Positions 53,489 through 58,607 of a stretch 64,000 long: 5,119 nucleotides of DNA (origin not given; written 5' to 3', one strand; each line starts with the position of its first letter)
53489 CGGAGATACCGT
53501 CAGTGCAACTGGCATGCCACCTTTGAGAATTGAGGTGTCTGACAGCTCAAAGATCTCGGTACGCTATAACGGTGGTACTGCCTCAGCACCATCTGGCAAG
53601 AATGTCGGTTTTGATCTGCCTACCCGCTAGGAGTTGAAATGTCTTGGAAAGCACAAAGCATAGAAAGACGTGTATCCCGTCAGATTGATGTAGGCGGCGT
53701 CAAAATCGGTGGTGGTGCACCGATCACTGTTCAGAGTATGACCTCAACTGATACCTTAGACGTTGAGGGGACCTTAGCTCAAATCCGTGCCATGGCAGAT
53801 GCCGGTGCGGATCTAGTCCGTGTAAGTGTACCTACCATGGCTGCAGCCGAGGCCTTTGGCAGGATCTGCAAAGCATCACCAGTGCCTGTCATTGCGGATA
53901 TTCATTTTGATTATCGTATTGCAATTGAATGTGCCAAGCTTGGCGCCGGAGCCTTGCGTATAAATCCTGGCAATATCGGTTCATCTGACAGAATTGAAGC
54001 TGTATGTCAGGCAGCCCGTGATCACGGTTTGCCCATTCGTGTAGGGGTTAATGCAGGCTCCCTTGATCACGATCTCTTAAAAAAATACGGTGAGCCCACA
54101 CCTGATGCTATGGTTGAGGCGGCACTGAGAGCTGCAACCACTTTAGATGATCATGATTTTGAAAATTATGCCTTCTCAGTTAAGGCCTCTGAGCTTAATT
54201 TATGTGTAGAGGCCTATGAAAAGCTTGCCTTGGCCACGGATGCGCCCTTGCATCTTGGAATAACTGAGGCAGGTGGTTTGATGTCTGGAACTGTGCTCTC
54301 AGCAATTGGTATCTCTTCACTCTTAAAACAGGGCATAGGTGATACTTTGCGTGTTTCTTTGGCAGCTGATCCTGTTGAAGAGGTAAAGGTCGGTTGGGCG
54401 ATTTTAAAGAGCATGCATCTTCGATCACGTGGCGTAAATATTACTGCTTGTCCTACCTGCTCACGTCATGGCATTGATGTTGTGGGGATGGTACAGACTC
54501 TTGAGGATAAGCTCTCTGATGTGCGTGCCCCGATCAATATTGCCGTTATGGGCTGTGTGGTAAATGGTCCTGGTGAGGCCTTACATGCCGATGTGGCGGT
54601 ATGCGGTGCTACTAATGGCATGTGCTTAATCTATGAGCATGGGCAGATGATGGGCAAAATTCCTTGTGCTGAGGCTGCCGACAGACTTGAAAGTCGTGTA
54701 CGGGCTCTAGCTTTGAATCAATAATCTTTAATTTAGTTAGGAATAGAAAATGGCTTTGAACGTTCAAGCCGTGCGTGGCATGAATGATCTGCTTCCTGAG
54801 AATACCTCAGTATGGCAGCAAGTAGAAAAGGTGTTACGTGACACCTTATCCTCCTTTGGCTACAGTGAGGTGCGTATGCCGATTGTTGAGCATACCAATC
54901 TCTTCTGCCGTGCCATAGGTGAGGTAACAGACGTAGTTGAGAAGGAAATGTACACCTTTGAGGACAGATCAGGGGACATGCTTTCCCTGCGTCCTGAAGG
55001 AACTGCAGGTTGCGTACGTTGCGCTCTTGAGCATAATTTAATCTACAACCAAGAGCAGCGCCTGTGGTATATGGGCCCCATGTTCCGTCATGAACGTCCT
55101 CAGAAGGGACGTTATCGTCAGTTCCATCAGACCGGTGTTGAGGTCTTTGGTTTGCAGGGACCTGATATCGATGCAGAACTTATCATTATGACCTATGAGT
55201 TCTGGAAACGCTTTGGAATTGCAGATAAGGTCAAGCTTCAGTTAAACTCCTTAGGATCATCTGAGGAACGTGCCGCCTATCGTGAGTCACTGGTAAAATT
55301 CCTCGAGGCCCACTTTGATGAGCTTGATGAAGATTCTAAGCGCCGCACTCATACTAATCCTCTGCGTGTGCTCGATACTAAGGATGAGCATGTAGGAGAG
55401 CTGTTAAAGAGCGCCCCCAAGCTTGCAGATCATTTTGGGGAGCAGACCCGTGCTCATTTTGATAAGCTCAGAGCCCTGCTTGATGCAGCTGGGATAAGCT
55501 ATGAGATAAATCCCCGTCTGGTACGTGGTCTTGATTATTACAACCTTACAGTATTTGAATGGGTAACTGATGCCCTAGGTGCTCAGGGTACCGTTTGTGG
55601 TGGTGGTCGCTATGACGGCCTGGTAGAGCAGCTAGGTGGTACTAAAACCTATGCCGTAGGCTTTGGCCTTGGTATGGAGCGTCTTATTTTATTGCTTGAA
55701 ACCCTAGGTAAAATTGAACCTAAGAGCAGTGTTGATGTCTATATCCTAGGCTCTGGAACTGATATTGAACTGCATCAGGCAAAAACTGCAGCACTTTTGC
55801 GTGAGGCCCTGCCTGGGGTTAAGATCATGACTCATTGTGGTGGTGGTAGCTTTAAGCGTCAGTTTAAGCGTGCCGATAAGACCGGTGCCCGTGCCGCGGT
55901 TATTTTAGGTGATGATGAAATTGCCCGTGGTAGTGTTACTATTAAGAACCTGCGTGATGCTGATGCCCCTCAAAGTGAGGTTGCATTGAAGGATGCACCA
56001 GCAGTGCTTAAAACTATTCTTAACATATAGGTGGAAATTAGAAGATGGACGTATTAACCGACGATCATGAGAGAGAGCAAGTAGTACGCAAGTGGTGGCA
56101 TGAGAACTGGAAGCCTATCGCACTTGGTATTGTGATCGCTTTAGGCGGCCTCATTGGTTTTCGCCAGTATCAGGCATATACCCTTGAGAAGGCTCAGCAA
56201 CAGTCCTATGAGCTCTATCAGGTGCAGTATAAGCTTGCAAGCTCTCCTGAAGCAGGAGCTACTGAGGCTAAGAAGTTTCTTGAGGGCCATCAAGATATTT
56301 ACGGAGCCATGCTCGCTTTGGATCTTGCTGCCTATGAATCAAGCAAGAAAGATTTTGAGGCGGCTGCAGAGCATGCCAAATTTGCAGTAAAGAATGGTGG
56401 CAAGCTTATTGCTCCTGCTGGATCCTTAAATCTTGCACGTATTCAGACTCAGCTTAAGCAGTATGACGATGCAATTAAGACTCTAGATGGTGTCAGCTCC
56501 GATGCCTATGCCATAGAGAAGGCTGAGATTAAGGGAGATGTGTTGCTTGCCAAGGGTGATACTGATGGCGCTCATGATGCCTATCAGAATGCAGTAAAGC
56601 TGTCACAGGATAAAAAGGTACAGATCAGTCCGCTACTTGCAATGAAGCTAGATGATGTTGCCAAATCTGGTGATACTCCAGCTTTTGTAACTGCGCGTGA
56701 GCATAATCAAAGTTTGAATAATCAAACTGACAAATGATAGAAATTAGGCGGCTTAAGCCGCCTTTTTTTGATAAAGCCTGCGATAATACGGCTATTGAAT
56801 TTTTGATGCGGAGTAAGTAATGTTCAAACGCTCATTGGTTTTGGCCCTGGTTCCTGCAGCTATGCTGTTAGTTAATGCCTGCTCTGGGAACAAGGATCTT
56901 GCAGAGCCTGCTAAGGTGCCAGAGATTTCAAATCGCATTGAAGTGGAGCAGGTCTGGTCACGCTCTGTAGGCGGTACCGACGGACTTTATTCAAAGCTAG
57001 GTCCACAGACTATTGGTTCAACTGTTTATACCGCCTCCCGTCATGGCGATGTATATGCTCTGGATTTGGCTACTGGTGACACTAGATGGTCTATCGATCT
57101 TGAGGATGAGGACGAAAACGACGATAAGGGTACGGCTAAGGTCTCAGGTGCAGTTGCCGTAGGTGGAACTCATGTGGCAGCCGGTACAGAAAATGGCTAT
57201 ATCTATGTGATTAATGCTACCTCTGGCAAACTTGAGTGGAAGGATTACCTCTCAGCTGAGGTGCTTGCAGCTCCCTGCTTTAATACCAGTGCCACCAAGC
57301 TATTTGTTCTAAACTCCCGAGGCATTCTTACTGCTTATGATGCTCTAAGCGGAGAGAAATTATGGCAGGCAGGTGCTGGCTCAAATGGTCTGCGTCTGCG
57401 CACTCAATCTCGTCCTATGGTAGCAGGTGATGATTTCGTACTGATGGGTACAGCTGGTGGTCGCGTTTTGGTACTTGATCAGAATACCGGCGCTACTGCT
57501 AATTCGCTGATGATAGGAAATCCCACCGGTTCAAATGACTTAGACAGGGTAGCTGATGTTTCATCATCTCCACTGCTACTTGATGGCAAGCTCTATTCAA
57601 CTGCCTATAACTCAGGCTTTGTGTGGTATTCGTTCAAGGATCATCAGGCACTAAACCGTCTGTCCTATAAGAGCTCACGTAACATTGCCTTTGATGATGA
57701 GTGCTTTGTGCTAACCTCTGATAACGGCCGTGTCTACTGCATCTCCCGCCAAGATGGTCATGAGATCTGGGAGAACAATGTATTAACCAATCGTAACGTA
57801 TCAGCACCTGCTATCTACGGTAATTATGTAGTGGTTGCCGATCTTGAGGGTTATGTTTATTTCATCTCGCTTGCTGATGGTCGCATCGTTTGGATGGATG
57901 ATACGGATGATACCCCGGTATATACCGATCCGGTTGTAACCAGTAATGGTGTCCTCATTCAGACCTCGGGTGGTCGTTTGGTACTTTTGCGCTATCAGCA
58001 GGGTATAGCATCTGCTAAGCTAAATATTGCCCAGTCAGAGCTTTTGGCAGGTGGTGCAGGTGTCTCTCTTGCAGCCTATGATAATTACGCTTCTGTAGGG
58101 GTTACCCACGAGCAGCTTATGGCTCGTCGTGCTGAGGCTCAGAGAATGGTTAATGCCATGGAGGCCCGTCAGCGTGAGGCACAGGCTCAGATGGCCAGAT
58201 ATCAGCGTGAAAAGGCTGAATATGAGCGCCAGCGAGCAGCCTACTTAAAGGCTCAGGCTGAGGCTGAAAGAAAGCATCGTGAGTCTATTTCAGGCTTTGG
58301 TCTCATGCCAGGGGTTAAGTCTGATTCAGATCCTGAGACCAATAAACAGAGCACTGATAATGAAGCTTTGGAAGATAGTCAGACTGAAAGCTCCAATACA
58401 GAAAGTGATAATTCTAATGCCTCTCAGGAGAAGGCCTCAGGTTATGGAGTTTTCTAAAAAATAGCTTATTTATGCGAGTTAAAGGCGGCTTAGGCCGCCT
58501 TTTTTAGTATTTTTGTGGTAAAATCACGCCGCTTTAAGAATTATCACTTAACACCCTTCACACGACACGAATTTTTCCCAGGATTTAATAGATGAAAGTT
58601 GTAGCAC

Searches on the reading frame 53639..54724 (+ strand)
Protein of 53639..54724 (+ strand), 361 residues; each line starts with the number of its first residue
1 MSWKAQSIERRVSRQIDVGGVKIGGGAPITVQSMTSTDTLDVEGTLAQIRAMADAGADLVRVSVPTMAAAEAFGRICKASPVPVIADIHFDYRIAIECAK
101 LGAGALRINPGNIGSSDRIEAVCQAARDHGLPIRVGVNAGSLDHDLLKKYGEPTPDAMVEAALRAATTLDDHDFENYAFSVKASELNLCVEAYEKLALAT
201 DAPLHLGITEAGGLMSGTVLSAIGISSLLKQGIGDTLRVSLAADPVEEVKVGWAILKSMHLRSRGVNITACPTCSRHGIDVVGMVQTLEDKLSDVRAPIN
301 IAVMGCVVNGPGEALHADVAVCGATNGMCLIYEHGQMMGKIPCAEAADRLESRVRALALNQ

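Call 52: search_protein_families(library=pfam, proteins=[window:53639-54724:+], max_evalue=0.001)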
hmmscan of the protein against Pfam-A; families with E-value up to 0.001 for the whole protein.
window:53639-54724:+ (361 aa): 1 family
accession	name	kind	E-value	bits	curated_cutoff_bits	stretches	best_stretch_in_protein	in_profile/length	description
PF04551.19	GcpE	-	1.7e-136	455.2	32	1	14-355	2-342/343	GcpE protein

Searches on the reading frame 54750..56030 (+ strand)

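Call 52: search_protein_families(library=pfam, proteins=[window:54750-56030:+], max_evalue=0.001)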
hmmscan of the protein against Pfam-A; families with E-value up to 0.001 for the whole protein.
window:54750-56030:+ (426 aa): 4 families
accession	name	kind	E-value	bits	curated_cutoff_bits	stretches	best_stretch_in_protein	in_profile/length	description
PF13393.11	tRNA-synt_His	-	1.4e-46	159.6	25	1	10-312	1-308/308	Histidyl-tRNA synthetase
PF00587.30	tRNA-synt_2b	-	6.7e-25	88.6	29.3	1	68-316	1-175/179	tRNA synthetase class II core domain (G, H, P, S and T)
PF03129.25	HGTP_anticodon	-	5.7e-09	36.5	21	1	344-421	19-92/94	Anticodon binding domain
PF01409.25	tRNA-synt_2d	-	0.00014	21.9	19.8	0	17-164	14-163/246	tRNA synthetases class II core domain (F)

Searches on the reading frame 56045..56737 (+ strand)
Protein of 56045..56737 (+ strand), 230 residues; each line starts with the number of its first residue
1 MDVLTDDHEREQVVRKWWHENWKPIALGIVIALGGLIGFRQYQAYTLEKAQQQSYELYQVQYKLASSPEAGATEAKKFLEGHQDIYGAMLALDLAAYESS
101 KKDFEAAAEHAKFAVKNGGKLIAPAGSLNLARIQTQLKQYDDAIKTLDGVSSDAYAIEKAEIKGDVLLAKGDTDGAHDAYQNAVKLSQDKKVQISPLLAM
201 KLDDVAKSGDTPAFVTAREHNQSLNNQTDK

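Call 52: search_protein_families(library=pfam, proteins=[window:56045-56737:+], max_evalue=0.001)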
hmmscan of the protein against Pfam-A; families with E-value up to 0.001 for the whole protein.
window:56045-56737:+ (230 aa): 9 families
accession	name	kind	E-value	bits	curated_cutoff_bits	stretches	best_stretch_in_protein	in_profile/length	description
PF09976.15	TPR_21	-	1.7e-40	139.2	25.5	1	15-206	1-192/193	Tetratricopeptide repeat-like domain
PF13432.12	TPR_16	-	2.1e-06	28.5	32.7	0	103-148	12-55/65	Tetratricopeptide repeat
PF14559.12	TPR_19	-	3e-06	27.9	25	1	102-153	5-54/68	Tetratricopeptide repeat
PF07719.23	TPR_2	-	4.6e-06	26.8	27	0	163-188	7-32/34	Tetratricopeptide repeat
PF00515.34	TPR_1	-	2.7e-05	24.2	27.8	0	129-145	6-22/34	Tetratricopeptide repeat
PF13181.12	TPR_8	-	8.6e-05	22.8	25.7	0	128-147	5-24/34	Tetratricopeptide repeat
PF13414.12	TPR_11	-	9e-05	22.5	26.8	0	164-189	1-26/42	TPR repeat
PF13428.12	TPR_14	-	0.00051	20.9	23.5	0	164-187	8-31/44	Tetratricopeptide repeat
PF13424.12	TPR_12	-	0.00055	20.5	30.1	0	128-147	6-26/77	Tetratricopeptide repeat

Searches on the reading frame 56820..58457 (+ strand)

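Call 52: search_protein_families(library=pfam, proteins=[window:56820-58457:+], max_evalue=0.001)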
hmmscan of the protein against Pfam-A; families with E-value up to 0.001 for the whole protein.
window:56820-58457:+ (545 aa): 5 families
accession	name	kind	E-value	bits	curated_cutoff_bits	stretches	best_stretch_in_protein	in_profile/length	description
PF13360.13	PQQ_2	-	1.4e-58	198.8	27.6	2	75-318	2-232/233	Outer membrane protein assembly factor BamB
PF13570.13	Beta-prop_ACSF4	-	1.7e-31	110.3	133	2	66-229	61-209/329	Beta-alanine-activating enzyme, beta-propeller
PF01011.28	PQQ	-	7.2e-09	35.3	26.7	1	57-137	48-135/595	Glucose/ethanol/alcohol dehydrogenase, beta-propeller domain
PF23414.1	Beta-prop_EML_2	-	0.00043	20.2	90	0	67-139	11-74/266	Echinoderm microtubule-associated protein second beta-propeller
PF12894.13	ANAPC4_WD40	-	0.00069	20.2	22.9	0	38-96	22-80/91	Anaphase-promoting complex subunit 4 WD40 domain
